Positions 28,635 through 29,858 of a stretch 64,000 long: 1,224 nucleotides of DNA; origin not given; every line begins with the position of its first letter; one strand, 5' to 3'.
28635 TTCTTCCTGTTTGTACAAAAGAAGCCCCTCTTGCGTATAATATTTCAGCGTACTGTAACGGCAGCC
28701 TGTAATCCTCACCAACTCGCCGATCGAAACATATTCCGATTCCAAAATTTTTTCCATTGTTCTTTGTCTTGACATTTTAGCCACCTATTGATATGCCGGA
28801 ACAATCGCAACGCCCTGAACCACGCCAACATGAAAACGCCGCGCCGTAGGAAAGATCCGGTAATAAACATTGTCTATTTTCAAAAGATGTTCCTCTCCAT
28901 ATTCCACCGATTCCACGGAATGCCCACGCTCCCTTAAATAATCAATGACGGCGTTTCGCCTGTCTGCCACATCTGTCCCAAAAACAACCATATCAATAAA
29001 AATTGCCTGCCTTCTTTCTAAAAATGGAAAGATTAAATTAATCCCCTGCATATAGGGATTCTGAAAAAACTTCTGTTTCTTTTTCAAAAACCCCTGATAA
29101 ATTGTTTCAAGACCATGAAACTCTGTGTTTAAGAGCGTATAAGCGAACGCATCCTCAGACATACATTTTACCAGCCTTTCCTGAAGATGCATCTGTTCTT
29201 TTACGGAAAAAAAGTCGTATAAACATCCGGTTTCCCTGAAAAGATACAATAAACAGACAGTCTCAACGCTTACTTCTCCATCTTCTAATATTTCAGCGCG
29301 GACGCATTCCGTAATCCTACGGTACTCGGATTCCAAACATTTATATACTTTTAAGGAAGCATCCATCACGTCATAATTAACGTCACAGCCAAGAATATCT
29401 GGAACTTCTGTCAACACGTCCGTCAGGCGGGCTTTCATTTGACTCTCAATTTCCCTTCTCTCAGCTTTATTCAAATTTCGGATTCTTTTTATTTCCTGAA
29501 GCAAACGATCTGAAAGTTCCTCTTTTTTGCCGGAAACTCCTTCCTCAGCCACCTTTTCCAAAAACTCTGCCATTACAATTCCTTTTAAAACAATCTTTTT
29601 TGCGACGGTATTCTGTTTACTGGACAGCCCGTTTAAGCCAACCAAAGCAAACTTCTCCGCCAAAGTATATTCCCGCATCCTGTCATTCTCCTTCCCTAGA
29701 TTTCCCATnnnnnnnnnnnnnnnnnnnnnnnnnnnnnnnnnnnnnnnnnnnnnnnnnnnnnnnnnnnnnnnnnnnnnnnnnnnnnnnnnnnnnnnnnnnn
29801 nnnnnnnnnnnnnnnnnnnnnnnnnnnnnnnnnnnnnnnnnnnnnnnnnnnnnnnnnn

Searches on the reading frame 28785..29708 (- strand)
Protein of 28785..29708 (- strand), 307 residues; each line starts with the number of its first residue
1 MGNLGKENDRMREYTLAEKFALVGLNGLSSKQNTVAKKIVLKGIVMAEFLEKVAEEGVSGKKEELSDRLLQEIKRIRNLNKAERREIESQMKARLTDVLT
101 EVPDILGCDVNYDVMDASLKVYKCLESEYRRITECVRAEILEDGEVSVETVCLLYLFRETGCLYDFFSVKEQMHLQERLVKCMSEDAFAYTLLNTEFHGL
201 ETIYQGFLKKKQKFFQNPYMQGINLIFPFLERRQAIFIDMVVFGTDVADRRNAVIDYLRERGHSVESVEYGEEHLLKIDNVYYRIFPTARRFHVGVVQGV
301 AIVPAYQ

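Call 5: search_protein_families(library=pfam, proteins=[window:28785-29708:-], max_evalue=0.01)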
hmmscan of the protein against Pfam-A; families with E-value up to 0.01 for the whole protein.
window:28785-29708:- (307 aa): 0 families

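Call 7: find_encoding_contigs(protein=window:28785-29708:-, flank=4000, max_places=10)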
Protein window:28785-29708:- (307 aa): 4 contigs read that carry it; 4 places shown.
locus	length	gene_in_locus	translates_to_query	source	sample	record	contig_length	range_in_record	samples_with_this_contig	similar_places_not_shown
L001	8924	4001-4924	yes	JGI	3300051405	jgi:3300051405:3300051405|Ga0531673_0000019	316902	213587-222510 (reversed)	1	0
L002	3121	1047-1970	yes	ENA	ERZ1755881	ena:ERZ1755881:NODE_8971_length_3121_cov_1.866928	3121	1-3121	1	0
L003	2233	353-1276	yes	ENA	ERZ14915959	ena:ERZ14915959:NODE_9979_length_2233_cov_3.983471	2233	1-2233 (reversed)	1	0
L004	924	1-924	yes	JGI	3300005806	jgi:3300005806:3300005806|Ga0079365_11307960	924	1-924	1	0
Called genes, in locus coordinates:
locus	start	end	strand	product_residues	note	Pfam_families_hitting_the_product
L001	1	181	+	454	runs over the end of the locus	PF00672:HAMP (weak), PF00512:HisKA, PF02518:HATPase_c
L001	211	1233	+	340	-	-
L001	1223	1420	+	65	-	-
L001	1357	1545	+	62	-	PF20037:DUF6440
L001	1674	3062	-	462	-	PF00672:HAMP (weak), PF00512:HisKA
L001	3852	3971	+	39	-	-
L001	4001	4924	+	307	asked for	-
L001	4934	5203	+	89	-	PF00376:MerR (weak), PF13411:MerR_1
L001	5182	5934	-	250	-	PF00072:Response_reg, PF00486:Trans_reg_C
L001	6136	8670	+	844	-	PF09586:YfhO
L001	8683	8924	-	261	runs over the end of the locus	PF12679:ABC2_membrane_2, PF13346:ABC2_membrane_5 (weak)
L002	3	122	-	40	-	?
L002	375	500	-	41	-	-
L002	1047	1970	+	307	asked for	-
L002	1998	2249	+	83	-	PF00376:MerR (weak), PF13411:MerR_1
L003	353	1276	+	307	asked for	-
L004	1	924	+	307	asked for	?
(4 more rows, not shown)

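Call 12: find_homologous_proteins(query=window:28785-29708:-, max_evalue=0.001)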
Query window:28785-29708:- (307 aa): 85 proteins with E <= 0.001 among 1689 candidates.
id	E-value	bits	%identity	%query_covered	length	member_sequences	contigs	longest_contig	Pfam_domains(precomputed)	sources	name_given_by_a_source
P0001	2.1e-195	665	99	100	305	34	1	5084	-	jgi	jgi:hypothetical protein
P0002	8.4e-112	391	59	96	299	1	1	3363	-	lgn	-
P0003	2.4e-110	386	59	97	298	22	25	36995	-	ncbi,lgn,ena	-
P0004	2.8e-109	383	57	97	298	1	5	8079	-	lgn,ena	-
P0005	3.5e-109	382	57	97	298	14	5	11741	-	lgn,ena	-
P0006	2.6e-94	334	53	97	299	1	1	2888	-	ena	-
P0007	1.3e-91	325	51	97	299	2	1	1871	-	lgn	-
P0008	2.0e-90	321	52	96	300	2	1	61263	-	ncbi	-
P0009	2.9e-89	317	50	97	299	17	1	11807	-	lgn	-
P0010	3.0e-87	311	50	97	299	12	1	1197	-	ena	-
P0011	3.8e-87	310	49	97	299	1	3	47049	-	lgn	-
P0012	1.7e-86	308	48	97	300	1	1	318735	-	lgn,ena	-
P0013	1.8e-81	292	39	96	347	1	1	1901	-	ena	-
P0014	4.9e-78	280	49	97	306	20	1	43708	PF05719.17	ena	-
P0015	7.5e-77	276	47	97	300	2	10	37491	-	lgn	-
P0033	3.1e-75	271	45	96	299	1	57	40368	-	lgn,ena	-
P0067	7.3e-69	250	42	97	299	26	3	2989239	-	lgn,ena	-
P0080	2.7e-58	216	40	96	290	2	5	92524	-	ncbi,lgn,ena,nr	ncbi:MAG TPA: hypothetical protein H9887_04890 [Candidatus Dorea intestinavium]|nr:hypothetical prot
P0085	5.4e-48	182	39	94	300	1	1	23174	-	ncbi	-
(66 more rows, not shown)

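Call 21: find_encoding_contigs(protein=P0003, flank=3000, max_places=4)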
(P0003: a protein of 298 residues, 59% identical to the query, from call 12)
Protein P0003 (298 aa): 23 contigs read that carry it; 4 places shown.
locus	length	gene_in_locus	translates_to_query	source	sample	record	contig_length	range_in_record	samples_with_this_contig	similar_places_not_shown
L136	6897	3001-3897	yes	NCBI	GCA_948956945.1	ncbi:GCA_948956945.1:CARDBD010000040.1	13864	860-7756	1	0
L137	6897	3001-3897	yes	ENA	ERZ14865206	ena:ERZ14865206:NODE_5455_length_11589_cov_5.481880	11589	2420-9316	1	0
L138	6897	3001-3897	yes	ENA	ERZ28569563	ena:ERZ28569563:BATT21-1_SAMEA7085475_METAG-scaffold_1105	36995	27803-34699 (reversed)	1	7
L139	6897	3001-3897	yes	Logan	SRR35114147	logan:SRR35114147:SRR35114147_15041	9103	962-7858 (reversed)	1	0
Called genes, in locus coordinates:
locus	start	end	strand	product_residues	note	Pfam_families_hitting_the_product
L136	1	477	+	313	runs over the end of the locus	PF00702:Hydrolase, PF08282:Hydrolase_3 (weak)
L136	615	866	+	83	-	-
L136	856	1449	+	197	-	PF03413:PepSY (faint)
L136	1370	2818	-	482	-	-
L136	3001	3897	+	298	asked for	-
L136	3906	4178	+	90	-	PF00376:MerR, PF13411:MerR_1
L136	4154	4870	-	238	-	PF00072:Response_reg, PF00486:Trans_reg_C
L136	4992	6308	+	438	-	-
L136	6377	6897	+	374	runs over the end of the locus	PF09586:YfhO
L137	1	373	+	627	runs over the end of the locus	PF00122:E1-E2_ATPase, PF00702:Hydrolase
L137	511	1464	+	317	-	PF00072:Response_reg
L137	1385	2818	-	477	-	PF00672:HAMP (weak), PF00512:HisKA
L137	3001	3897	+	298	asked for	-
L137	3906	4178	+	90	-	PF00376:MerR, PF13411:MerR_1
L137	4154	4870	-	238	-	PF00072:Response_reg, PF00486:Trans_reg_C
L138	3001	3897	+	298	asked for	-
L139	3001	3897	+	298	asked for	-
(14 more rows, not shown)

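Call 22: find_encoding_contigs(protein=P0008, flank=3000, max_places=3)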
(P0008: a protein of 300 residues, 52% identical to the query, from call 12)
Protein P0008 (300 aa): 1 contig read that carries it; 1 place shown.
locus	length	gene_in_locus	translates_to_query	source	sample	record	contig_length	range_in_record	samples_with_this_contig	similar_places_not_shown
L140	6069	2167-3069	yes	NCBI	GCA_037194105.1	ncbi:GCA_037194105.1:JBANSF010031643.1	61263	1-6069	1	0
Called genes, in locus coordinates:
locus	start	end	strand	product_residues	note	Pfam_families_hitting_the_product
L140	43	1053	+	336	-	PF14057:GGGtGRT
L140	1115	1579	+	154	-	-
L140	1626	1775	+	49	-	-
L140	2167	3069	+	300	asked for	-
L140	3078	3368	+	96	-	PF00376:MerR (weak), PF13411:MerR_1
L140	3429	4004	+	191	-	-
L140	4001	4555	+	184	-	-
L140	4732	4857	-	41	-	-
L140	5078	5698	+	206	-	PF24463:DUF7577 (weak), PF12773:DZR (weak), PF13240:Zn_Ribbon_1, PF13828:DUF4190 (weak)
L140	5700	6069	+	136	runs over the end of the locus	PF10825:DUF2752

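Call 23: find_encoding_contigs(protein=P0012, flank=3000, max_places=3)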
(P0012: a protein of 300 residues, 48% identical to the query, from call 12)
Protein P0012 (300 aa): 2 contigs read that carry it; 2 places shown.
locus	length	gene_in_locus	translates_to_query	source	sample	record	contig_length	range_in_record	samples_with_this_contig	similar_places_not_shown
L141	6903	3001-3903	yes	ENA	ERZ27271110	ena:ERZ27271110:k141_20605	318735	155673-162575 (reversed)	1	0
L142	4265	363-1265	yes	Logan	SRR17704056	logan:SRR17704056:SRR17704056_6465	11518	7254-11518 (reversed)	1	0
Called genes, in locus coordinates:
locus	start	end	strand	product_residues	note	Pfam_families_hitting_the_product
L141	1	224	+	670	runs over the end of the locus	PF01751:Toprim, PF01131:Topoisom_bac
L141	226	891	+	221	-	PF25084:LbH_EIF2B (weak), PF25087:GMPPB_C, PF00132:Hexapep (weak)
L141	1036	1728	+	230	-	-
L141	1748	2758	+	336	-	PF14057:GGGtGRT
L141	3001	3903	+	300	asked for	-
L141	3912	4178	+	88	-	PF00376:MerR (weak), PF13411:MerR_1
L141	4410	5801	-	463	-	PF01554:MatE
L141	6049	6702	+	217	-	PF13248:Zn_ribbon_3 (weak), PF12773:DZR (faint), PF13240:Zn_Ribbon_1, PF13828:DUF4190 (weak)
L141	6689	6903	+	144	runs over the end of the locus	PF10825:DUF2752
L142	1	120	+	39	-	?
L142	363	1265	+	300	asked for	-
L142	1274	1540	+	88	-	PF00376:MerR (weak), PF13411:MerR_1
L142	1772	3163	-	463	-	PF01554:MatE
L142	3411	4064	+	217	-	PF13248:Zn_ribbon_3 (weak), PF12773:DZR (faint), PF13240:Zn_Ribbon_1, PF13828:DUF4190 (weak)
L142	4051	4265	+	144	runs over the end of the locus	PF10825:DUF2752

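Call 30: search_protein_families(library=ncbifam, proteins=[window:28785-29708:-], max_evalue=1)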
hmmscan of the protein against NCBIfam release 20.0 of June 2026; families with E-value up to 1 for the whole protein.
window:28785-29708:- (307 aa): 0 families

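Call 31: search_protein_families(library=padloc, proteins=[window:28785-29708:-], max_evalue=1)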
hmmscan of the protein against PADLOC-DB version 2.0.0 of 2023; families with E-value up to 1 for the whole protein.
window:28785-29708:- (307 aa): 0 families

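Call 32: find_encoding_contigs(protein=P0067, flank=2500, max_places=3)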
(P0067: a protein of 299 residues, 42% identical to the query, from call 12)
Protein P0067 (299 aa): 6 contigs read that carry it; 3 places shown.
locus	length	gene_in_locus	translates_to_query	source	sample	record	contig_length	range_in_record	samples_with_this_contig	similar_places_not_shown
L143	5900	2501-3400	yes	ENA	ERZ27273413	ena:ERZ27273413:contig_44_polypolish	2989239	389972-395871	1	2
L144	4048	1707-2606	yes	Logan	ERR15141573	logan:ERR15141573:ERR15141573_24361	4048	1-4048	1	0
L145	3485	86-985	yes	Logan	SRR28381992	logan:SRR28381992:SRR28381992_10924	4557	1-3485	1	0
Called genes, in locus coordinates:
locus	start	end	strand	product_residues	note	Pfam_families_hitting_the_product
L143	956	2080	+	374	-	PF00149:Metallophos, PF12850:Metallophos_2 (weak)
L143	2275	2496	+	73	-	-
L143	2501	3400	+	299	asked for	-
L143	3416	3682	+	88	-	PF00376:MerR, PF13411:MerR_1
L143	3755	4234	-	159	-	PF00149:Metallophos (weak), PF12850:Metallophos_2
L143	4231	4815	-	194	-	PF01725:Ham1p_like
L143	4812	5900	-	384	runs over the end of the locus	PF22020:RlmL_1st, PF02926:THUMP, PF01170:UPF0020, PF05175:MTS (faint)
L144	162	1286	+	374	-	PF00149:Metallophos, PF12850:Metallophos_2 (weak)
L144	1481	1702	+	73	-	-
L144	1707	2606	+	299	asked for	-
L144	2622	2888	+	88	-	PF00376:MerR, PF13411:MerR_1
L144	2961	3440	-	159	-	PF00149:Metallophos (weak), PF12850:Metallophos_2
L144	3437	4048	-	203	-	?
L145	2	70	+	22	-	?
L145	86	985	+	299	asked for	-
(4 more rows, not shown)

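Call 33: find_encoding_contigs(protein=P0080, flank=2500, max_places=3)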
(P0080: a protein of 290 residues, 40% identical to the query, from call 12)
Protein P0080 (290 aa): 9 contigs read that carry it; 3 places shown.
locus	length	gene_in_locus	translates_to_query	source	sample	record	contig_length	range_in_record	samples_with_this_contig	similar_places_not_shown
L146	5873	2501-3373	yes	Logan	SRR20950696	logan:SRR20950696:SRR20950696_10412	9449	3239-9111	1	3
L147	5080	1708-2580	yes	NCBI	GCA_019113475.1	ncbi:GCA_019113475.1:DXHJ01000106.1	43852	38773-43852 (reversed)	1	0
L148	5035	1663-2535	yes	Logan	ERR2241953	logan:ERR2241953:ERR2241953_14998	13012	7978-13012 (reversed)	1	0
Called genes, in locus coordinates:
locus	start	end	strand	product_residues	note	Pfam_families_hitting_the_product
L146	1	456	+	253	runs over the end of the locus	PF13484:Fer4_16 (faint), PF12797:Fer4_2 (faint), PF00037:Fer4 (weak), PF12837:Fer4_6 (faint), PF12838:Fer4_7 (weak), PF13187:Fer4_9 (weak), PF13237:Fer4_10 (faint), PF14697:Fer4_21 (faint)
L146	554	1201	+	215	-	PF00301:Rubredoxin, PF21349:RUBY_RBDX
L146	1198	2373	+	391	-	PF13237:Fer4_10 (faint), PF00037:Fer4, PF12797:Fer4_2 (weak), PF12837:Fer4_6 (weak), PF00210:Ferritin (faint), PF12838:Fer4_7 (weak), PF02915:Rubrerythrin, PF21349:RUBY_RBDX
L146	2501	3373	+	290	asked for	-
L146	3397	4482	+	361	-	PF01408:GFO_IDH_MocA, PF01488:Shikimate_DH (faint), PF03447:NAD_binding_3 (faint), PF02894:GFO_IDH_MocA_C, PF22725:GFO_IDH_MocA_C3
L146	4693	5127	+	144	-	PF01230:HIT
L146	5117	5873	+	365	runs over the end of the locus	?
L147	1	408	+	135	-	PF21349:RUBY_RBDX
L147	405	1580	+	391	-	PF13237:Fer4_10 (faint), PF00037:Fer4, PF12797:Fer4_2 (weak), PF12837:Fer4_6 (weak), PF00210:Ferritin (faint), PF12838:Fer4_7 (weak), PF02915:Rubrerythrin, PF21349:RUBY_RBDX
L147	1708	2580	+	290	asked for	-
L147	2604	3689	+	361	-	PF01408:GFO_IDH_MocA, PF01488:Shikimate_DH (faint), PF03447:NAD_binding_3 (faint), PF02894:GFO_IDH_MocA_C, PF22725:GFO_IDH_MocA_C3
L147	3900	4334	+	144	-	PF01230:HIT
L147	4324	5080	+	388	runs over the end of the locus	PF00083:Sugar_tr, PF07690:MFS_1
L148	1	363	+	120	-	?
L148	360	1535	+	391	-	PF13237:Fer4_10 (faint), PF00037:Fer4, PF12797:Fer4_2 (weak), PF12837:Fer4_6 (weak), PF00210:Ferritin (faint), PF12838:Fer4_7 (weak), PF02915:Rubrerythrin, PF21349:RUBY_RBDX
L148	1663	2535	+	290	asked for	-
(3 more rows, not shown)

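Call 34: find_encoding_contigs(protein=P0085, flank=2500, max_places=3)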
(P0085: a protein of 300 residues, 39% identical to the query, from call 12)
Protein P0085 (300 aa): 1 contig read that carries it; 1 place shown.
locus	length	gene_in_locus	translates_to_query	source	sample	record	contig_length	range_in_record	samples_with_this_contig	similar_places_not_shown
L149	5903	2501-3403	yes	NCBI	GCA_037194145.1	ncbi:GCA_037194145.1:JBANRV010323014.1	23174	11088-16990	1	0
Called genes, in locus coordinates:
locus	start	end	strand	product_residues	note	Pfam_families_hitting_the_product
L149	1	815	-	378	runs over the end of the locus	PF00149:Metallophos, PF12850:Metallophos_2 (faint), PF12320:SbcD_C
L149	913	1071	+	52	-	-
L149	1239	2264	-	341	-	PF01063:Aminotran_4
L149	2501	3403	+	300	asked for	-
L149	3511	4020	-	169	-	PF00186:DHFR_1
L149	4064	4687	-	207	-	-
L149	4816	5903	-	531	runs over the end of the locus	PF00753:Lactamase_B, PF23023:Anti-Pycsar_Apyc1 (weak), PF12706:Lactamase_B_2, PF16661:Lactamase_B_6, PF10996:Beta-Casp, PF07521:RMMBL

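Call 47: find_encoding_contigs(protein=P0033, flank=1500, max_places=10)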
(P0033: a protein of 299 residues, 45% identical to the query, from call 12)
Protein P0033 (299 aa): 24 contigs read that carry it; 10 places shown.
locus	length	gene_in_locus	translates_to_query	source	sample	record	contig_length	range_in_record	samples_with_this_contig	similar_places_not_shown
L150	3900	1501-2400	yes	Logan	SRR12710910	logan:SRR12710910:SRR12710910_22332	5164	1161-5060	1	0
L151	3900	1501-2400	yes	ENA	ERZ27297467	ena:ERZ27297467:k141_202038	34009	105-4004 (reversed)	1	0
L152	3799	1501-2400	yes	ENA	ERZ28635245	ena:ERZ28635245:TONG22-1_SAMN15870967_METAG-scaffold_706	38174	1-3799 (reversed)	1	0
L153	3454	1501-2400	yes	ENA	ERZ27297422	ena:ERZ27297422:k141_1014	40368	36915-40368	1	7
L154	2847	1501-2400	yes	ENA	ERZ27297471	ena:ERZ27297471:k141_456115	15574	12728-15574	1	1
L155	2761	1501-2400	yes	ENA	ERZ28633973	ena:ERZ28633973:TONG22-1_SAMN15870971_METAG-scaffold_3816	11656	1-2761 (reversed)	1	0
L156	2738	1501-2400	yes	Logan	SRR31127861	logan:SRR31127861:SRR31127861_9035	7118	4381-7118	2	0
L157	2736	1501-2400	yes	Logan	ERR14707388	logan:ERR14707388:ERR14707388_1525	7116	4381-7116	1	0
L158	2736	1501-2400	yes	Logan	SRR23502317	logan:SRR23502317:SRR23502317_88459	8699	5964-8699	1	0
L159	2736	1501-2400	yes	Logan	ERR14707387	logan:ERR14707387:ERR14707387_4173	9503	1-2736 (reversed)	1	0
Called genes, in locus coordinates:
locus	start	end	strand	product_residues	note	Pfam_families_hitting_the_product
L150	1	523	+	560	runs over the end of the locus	?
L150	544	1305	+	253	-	PF01553:Acyltransferase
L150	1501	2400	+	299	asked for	-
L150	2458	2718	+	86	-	PF00376:MerR (weak), PF13411:MerR_1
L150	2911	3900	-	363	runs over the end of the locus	?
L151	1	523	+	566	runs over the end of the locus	-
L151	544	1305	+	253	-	PF01553:Acyltransferase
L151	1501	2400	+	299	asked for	-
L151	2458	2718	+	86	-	PF00376:MerR (weak), PF13411:MerR_1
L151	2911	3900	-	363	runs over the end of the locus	?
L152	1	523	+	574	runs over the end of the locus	-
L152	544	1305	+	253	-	PF01553:Acyltransferase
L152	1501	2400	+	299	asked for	-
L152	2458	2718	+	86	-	PF00376:MerR (weak), PF13411:MerR_1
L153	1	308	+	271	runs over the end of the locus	PF00005:ABC_tran, PF02463:SMC_N, PF13304:AAA_21 (faint)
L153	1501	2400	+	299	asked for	-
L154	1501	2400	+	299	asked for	-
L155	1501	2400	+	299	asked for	-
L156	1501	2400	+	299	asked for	-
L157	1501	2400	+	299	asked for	-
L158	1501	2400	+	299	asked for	-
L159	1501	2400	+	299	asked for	-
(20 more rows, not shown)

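Call 62: search_protein_families(library=pfam, alignment_id=A2, max_evalue=0.01)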
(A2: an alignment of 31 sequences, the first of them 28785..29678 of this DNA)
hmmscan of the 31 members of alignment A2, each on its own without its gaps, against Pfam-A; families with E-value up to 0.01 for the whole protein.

A. member 1, window:28785-29678:- (297 aa): 0 families

B. families by the number of members that match (of 31 scanned): 4 families
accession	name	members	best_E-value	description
PF05719.16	GPP34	8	1.2e-06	Golgi phosphoprotein 3 (GPP34)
PF12830.13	Nipped-B_C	1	0.00065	Sister chromatid cohesion C-terminus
PF03194.20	LUC7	1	0.0032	LUC7 N_terminus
PF21486.3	NUP120_helical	1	0.0076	Nucleoporin NUP120, helical domain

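Call 63: search_solved_structures(query=A2, max_evalue=1)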
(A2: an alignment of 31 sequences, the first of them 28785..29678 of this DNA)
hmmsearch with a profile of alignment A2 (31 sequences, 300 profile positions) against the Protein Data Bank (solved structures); distinct sequences matched with E-value up to 1: 1.
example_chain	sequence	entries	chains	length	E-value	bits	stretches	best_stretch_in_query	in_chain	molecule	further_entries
9fhl_D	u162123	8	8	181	0.062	15.5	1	141-188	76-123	Small ribosomal subunit protein uS4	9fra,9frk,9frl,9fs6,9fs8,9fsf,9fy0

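Call 83: predict_structure(alignment_id=A2)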
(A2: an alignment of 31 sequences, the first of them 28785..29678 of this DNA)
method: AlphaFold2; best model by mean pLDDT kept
length: 297 residues; sequences in the alignment: 31
mean_pLDDT: 83.8   pTM: 0.83
mean pLDDT of the five models: 83.8, 82.1, 81.2, 80.7, 76.7
residues with pLDDT >= 90: 133; 70-90: 122; 50-70: 20; < 50: 22
segments of 3 or more residues with pLDDT < 50: 207-220
pLDDT, mean of each block of 10 residues (from residue 1): 89 93 88 96 77 84 92 95 94 90 85 94 94 90 92 82 89 88 79 50 48 42 79 83 93 91 87 87 82 79
secondary structure, 60 per line:
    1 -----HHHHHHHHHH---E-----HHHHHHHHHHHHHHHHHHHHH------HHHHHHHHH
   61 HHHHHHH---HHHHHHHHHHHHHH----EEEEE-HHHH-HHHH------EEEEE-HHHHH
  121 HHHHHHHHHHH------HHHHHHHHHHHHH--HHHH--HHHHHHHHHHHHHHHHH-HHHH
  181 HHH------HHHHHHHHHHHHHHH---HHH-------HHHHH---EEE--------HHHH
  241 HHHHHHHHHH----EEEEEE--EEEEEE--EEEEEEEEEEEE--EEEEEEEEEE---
elements in order: H6-15 H25-45 H52-67 H71-84 E89-93 H95-98 H100-103 E110-114 H116-131 H138-150 H153-156 H159-175 H177-183 H190-204 H218-222 E226-228 H237-250 E255-260 E263-268 E271-282 E285-294

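Call 85: fold_search(model_id=the predicted structure, library=pdb)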
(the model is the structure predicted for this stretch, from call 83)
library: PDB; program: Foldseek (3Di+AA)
matches with E <= 10: 646; with E <= 0.001: 0
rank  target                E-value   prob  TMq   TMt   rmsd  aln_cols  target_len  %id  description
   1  5gpo_B                1.3e-01  0.23  0.10  0.20  13.1       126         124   15  The sensor domain structure of the zinc-responsive histidine kinase CzcS from Pseudomonas Aeruginosa (released 2017-08-09)
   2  8e04                  1.6e-01  0.13  0.16  0.04  22.9       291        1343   12  Structure of monomeric LRRK1 (released 2023-08-30)
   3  5a8b_B                1.7e-01  0.21  0.10  0.19  11.0        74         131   12  Structure of a parallel dimer of the aureochrome 1a LOV domain from Phaeodactylum tricornutum (released 2016-02-10)
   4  4nxb_B                2.0e-01  0.20  0.10  0.22  11.1        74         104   12  Crystal structure of iLOV-I486(2LT) at pH 7.0 (released 2014-09-24)
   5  6i23_A                2.4e-01  0.20  0.11  0.20  11.0        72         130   15  Flavin Analogue Sheds Light on Light-Oxygen-Voltage Domain Mechanism (released 2019-05-29)
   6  3ue6_A                2.6e-01  0.18  0.11  0.19  11.0        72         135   10  The dark structure of the blue-light photoreceptor Aureochrome1 LOV (released 2012-04-11)
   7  9a5d_A                2.8e-01  0.03  0.10  0.06  44.3       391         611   11  Integrative model of WALK-YYCH by crosslinking MS and deep learning (released 2024-09-18)
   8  6i20_B                3.0e-01  0.18  0.11  0.19  10.9        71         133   15  Flavin Analogue Sheds Light on Light-Oxygen-Voltage Domain Mechanism (released 2019-05-29)
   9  5a8b_A                3.1e-01  0.16  0.10  0.19  11.0        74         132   12  Structure of a parallel dimer of the aureochrome 1a LOV domain from Phaeodactylum tricornutum (released 2016-02-10)
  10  3k3c_A                3.3e-01  0.18  0.11  0.19   8.6        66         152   21  The N-terminal PAS domain crystal structure of Rv1364c from Mycobacterium tuberculosis at 1.62 (released 2010-09-29)
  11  4nxf_A                3.5e-01  0.15  0.10  0.20  11.7        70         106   13  Crystal structure of iLOV-I486(2LT) at pH 8.0 (released 2014-09-24)
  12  3ue6_F                3.7e-01  0.16  0.11  0.20  11.0        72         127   10  The dark structure of the blue-light photoreceptor Aureochrome1 LOV (released 2012-04-11)
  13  6i20_A                3.7e-01  0.16  0.11  0.20  11.0        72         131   15  Flavin Analogue Sheds Light on Light-Oxygen-Voltage Domain Mechanism (released 2019-05-29)
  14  6i20_D                3.7e-01  0.16  0.11  0.19  10.9        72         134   15  Flavin Analogue Sheds Light on Light-Oxygen-Voltage Domain Mechanism (released 2019-05-29)
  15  5a8b_C                3.9e-01  0.15  0.10  0.18  11.0        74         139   12  Structure of a parallel dimer of the aureochrome 1a LOV domain from Phaeodactylum tricornutum (released 2016-02-10)
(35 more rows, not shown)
